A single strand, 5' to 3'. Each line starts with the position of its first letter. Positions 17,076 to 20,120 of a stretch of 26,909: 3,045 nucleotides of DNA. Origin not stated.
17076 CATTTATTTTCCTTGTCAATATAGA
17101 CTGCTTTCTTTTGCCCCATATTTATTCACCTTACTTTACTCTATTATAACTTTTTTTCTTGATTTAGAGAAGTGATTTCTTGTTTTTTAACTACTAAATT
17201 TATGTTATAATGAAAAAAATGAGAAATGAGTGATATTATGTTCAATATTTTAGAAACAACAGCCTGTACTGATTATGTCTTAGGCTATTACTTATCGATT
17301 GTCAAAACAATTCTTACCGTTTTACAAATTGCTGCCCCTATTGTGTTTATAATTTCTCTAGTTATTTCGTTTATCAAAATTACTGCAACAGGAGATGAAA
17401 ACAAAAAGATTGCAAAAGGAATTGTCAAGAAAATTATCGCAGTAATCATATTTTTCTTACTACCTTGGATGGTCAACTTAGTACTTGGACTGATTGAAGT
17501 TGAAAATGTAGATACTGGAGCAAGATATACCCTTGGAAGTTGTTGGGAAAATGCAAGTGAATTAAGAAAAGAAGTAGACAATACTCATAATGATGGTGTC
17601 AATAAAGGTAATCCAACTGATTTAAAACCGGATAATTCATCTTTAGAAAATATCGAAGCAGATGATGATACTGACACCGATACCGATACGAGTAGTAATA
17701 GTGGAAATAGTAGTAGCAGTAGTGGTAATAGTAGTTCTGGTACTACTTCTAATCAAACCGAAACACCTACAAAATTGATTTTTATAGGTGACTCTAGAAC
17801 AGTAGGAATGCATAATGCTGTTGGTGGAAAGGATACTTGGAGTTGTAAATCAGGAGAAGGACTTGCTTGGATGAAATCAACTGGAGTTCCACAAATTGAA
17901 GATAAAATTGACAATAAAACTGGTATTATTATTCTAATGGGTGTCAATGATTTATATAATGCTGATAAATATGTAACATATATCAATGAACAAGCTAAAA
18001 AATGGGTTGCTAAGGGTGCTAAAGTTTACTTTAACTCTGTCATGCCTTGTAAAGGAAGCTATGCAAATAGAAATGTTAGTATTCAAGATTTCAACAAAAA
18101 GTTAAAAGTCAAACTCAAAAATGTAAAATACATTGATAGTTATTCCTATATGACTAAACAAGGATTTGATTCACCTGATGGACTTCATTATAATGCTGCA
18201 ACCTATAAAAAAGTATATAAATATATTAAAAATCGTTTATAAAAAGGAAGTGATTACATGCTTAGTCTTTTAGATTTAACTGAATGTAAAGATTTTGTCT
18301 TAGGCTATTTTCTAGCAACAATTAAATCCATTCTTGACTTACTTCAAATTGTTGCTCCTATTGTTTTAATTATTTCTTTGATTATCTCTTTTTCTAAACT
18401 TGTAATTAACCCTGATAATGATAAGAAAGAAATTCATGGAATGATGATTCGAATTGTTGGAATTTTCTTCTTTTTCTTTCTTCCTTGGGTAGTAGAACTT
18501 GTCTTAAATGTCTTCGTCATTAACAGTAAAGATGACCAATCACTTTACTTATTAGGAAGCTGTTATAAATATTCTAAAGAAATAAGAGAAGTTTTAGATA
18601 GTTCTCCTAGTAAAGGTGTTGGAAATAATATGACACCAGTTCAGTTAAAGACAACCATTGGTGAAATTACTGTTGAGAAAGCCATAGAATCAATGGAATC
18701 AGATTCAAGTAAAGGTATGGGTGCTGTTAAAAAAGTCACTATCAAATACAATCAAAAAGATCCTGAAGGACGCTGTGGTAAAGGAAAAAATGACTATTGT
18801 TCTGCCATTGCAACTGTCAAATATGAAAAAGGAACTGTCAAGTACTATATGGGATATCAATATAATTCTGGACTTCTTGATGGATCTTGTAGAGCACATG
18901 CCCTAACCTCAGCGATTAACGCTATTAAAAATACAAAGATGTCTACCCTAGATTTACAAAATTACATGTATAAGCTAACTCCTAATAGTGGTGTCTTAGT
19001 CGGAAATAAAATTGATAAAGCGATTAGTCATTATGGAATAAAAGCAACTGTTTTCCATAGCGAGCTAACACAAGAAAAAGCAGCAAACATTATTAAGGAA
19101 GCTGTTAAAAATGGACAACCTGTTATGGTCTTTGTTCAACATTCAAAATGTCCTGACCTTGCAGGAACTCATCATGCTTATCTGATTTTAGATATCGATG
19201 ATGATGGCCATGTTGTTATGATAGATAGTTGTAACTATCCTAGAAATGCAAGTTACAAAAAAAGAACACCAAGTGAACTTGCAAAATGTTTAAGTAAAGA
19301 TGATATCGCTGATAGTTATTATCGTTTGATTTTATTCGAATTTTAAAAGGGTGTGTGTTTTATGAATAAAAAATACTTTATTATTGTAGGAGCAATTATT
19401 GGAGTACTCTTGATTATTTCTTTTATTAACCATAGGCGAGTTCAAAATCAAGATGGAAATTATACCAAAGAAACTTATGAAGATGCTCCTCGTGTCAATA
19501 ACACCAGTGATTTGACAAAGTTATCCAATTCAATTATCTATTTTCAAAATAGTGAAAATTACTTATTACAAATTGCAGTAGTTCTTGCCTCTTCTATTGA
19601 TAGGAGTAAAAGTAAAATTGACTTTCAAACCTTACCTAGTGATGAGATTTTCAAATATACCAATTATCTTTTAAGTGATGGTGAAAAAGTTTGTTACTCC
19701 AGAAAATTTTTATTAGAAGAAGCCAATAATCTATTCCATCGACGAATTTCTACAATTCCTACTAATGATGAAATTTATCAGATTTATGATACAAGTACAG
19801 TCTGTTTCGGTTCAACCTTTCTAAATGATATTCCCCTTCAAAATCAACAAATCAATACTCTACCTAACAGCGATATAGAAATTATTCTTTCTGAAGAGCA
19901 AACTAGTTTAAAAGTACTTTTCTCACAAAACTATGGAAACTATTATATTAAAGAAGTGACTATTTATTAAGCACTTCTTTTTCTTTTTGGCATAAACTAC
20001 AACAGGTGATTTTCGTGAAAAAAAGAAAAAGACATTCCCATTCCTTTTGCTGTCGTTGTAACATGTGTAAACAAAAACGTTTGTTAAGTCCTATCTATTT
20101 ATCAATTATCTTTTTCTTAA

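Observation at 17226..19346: Uncharacterised two-helix membrane module shared by an SGNH hydrolase, a C39-like peptidase and, at the C-terminus, a Cys-rich secreted protein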

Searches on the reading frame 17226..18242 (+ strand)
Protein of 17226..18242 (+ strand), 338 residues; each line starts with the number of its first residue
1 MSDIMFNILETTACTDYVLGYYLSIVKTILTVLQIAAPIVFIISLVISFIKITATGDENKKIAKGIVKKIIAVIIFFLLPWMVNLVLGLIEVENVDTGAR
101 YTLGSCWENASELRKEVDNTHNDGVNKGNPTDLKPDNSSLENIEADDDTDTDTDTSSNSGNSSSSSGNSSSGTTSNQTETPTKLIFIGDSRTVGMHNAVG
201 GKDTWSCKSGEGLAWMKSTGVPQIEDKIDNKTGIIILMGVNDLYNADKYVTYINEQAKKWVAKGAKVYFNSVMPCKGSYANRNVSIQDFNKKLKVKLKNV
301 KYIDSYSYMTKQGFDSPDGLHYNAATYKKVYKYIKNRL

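Call 5: search_protein_families(library=pfam, proteins=[window:17226-18242:+], max_evalue=1)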
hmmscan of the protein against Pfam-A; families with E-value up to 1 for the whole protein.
window:17226-18242:+ (338 aa): 4 families
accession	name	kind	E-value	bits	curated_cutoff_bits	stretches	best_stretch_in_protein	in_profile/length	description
PF00657.28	Lipase_GDSL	-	2.5e-06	28.3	23.6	1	245-334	140-208/208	GDSL-like Lipase/Acylhydrolase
PF13472.12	Lipase_GDSL_2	-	1.7e-05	25.8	32.9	1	186-328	1-177/178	GDSL-like Lipase/Acylhydrolase family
PF18895.5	T4SS_pilin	-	0.017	15.6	26.6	1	28-86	11-71/71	Type IV secretion system pilin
PF10320.15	7TM_GPCR_Srsx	-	0.044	13.6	24.1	1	26-93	149-212/257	Serpentine type 7TM GPCR chemoreceptor Srsx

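Call 6: search_protein_families(library=ncbifam, proteins=[window:17226-18242:+], max_evalue=1)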
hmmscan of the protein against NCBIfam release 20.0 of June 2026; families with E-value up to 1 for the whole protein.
window:17226-18242:+ (338 aa): 7 families
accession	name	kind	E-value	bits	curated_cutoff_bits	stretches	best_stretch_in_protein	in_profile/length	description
NF045848.1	MMCAP2_0566_fam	domain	0.00014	21.3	90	1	26-90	54-120/322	MMCAP2_0566 family conjugal transfer protein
NF045890.1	conj_pls20_p028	equivalog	0.00038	19.4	150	1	26-157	58-192/377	pLS20_p028 family conjugation system transmembrane protein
NF033598.2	elast_bind_EbpS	equivalog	0.0021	17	300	1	57-177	295-408/498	elastin-binding protein EbpS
NF045889.1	ICE_Mbov_0396_TM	equivalog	0.0028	17.2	70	1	29-91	55-119/306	Mbov_0396 family ICE element transmembrane protein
NF045849.1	ICE_MMCAP2_0565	equivalog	0.053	13.2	40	1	16-79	7-65/80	Mbov_0395 family pilin-like conjugal transfer protein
NF001300.0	PRK00247.1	equivalog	0.23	10.6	375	1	25-89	182-243/429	membrane protein insertase YidC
NF050118.1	aa3_CtaJ_Mycob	equivalog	0.52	10.7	43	0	73-113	6-47/80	aa3-type cytochrome oxidase subunit CtaJ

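Call 29: find_encoding_contigs(protein=window:17226-18242:+, flank=10000, max_places=4)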
Protein window:17226-18242:+ (338 aa): no gene with exactly this product is on record in the collection.

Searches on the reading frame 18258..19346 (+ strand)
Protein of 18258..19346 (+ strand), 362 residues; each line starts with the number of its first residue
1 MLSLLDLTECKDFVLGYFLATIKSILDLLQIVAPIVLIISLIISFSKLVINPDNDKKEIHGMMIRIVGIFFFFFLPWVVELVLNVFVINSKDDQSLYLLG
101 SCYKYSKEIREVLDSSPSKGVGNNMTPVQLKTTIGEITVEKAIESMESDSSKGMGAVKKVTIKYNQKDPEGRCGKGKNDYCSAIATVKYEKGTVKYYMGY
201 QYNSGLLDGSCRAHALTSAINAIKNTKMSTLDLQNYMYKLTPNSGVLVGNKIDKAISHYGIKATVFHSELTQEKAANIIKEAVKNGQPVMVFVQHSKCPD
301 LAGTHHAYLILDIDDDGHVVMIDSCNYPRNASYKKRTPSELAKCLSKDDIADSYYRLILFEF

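Call 5: search_protein_families(library=pfam, proteins=[window:18258-19346:+], max_evalue=1)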
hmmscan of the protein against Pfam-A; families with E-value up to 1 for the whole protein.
window:18258-19346:+ (362 aa): 4 families
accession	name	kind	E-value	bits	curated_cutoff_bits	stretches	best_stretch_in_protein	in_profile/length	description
PF13529.12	Peptidase_C39_2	-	0.0021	19.1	24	1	210-324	15-142/143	Peptidase_C39 like family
PF04069.17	OpuAC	-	0.081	12.9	21.2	1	244-346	128-224/257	Substrate binding domain of ABC-type glycine betaine transport system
PF00001.26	7tm_1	-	0.095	12.6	30.5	1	31-106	162-251/260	7 transmembrane receptor (rhodopsin family)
PF01534.23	Frizzled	-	0.12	12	22.3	1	31-109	192-274/322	Frizzled/Smoothened family membrane region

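Call 6: search_protein_families(library=ncbifam, proteins=[window:18258-19346:+], max_evalue=1)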
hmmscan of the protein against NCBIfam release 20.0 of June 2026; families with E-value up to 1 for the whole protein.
window:18258-19346:+ (362 aa): 2 families
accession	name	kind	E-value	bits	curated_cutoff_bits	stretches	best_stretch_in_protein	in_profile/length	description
NF002355.0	PRK01318.2-2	equivalog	0.056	11.9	891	1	33-75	526-568/602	membrane protein insertase YidC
NF005455.0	PRK07049.1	equivalog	0.083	11.6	504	1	206-297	94-184/427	cystathionine gamma-synthase family protein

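Call 28: find_encoding_contigs(protein=window:18258-19346:+, flank=10000, max_places=4)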
Protein window:18258-19346:+ (362 aa): no gene with exactly this product is on record in the collection.

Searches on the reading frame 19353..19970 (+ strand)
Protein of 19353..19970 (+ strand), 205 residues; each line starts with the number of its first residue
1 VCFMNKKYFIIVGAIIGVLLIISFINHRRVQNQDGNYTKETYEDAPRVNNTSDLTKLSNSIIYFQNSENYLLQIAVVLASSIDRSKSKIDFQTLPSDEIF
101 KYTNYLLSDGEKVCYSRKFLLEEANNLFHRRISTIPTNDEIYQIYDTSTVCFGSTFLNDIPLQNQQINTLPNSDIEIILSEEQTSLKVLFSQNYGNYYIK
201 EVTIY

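Call 5: search_protein_families(library=pfam, proteins=[window:19353-19970:+], max_evalue=1)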
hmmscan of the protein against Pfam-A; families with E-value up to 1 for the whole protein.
window:19353-19970:+ (205 aa): 2 families
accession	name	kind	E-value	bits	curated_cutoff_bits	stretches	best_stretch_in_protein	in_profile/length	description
PF10877.13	DUF2671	-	0.053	13.8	23.2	1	138-178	19-59/89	Protein of unknown function (DUF2671)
PF05769.16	SIKE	-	0.06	13.7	24.3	1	120-191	28-101/180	SIKE family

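Call 6: search_protein_families(library=ncbifam, proteins=[window:19353-19970:+], max_evalue=1)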
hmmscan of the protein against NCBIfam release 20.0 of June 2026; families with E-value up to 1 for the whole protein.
window:19353-19970:+ (205 aa): 1 family
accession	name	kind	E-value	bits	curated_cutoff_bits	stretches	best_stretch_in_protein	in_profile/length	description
NF046009.1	MAGa3780_fam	subfamily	0.011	15.4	80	1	7-84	2-75/237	MAGa3780 family membrane protein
